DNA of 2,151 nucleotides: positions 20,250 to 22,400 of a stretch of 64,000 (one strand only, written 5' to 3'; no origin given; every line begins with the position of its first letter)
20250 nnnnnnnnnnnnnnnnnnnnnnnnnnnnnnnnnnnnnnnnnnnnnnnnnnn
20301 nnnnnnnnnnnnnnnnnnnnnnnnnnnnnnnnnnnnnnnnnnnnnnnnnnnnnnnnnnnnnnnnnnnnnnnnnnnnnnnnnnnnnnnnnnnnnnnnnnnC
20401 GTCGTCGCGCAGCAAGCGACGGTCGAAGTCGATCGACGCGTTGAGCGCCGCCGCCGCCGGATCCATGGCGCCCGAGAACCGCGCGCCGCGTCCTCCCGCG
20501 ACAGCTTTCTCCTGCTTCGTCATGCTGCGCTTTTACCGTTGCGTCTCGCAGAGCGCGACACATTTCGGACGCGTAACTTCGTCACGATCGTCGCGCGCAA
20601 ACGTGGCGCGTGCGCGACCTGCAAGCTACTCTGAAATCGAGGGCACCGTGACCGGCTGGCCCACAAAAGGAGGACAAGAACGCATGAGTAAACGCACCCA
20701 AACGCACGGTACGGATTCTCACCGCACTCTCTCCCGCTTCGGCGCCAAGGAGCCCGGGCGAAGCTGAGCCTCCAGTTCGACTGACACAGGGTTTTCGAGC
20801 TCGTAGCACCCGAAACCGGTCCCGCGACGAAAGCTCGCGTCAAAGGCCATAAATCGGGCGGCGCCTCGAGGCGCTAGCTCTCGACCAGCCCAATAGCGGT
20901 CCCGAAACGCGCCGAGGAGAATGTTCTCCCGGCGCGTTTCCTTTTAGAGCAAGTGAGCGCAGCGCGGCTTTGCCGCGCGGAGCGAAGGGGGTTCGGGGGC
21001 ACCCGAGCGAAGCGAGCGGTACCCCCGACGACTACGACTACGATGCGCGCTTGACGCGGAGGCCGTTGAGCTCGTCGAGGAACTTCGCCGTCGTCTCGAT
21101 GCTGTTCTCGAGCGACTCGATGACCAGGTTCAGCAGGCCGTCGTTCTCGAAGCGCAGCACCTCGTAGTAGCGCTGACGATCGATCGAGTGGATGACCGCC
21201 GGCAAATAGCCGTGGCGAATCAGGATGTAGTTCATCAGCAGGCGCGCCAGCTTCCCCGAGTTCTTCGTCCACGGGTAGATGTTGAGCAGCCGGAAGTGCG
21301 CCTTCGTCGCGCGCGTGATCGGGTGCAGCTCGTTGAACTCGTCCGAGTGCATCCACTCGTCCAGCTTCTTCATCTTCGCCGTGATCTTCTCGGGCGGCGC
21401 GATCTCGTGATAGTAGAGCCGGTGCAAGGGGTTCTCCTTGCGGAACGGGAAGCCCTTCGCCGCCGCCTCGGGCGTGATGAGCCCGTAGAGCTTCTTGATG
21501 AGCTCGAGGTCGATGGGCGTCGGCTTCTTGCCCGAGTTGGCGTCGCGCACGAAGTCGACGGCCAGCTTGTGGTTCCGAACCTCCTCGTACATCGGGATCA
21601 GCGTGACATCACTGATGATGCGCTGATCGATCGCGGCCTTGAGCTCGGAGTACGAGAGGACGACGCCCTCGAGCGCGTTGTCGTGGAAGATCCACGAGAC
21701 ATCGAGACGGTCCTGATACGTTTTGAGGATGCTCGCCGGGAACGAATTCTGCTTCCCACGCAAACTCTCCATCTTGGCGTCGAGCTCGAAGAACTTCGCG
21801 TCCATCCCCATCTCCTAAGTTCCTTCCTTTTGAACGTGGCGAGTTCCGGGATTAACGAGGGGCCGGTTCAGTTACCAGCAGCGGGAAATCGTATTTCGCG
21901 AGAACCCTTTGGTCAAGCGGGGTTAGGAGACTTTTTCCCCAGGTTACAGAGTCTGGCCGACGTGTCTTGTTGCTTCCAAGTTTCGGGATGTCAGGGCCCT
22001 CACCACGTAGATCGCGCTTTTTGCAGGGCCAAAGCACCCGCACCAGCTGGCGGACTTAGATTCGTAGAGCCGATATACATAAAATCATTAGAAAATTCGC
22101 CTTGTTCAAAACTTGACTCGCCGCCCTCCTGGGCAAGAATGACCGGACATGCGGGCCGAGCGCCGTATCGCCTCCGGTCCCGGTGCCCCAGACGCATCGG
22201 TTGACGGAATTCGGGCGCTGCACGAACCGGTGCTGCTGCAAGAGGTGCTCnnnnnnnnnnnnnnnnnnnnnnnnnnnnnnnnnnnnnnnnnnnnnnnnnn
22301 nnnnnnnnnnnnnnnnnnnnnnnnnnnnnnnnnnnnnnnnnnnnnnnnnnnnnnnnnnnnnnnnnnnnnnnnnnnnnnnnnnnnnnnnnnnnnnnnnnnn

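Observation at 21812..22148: dcw cluster lacks mraZ and is preceded by an unusually AT-rich 337-bp region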

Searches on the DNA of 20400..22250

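Call 25: search_rna_families(source=window, start=20400, end=22250, threshold=evalue, max_evalue=10)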
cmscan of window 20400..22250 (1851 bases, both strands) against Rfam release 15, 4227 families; matches with E-value up to 10: 7.
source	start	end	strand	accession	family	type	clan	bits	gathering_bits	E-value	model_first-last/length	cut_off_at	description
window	20904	20940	+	RF04002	MIR6143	Gene; miRNA;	-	19.6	75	1.6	27-63/89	no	MIR6143 microRNA precursor family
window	22139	22210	+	RF02992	hya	Cis-reg;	-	18.5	56.8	3.9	1-72/72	no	hya RNA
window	20820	20941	+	RF00370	sroD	Gene; sRNA;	-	15.4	50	8.8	1-86/86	no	sroD RNA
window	20861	20942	-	RF02424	Bp2_287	Gene; sRNA;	-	14.3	70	2.6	1-174/174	no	Burkholderia sRNA Bp2_Cand287_SIPHT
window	21354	21519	-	RF02886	npcTB_6715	Gene; sRNA;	-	13.4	72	1.7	1-212/212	no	Mycobacterium sRNA 6715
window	20918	21123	+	RF01752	psaA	Cis-reg;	-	12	50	7.9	1-197/197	no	psaA RNA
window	21275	21298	+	RF01134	sR30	Gene; snRNA; snoRNA; CD-box;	-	11.9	38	6.8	1-57/57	no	Small nucleolar RNA sR30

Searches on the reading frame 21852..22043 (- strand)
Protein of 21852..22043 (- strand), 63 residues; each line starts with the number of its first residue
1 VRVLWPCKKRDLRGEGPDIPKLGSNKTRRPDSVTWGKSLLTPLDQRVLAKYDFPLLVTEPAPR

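Call 5: search_protein_families(library=pfam, proteins=[window:21852-22043:-])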
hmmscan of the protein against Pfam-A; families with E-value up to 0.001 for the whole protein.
window:21852-22043:- (63 aa): 0 families
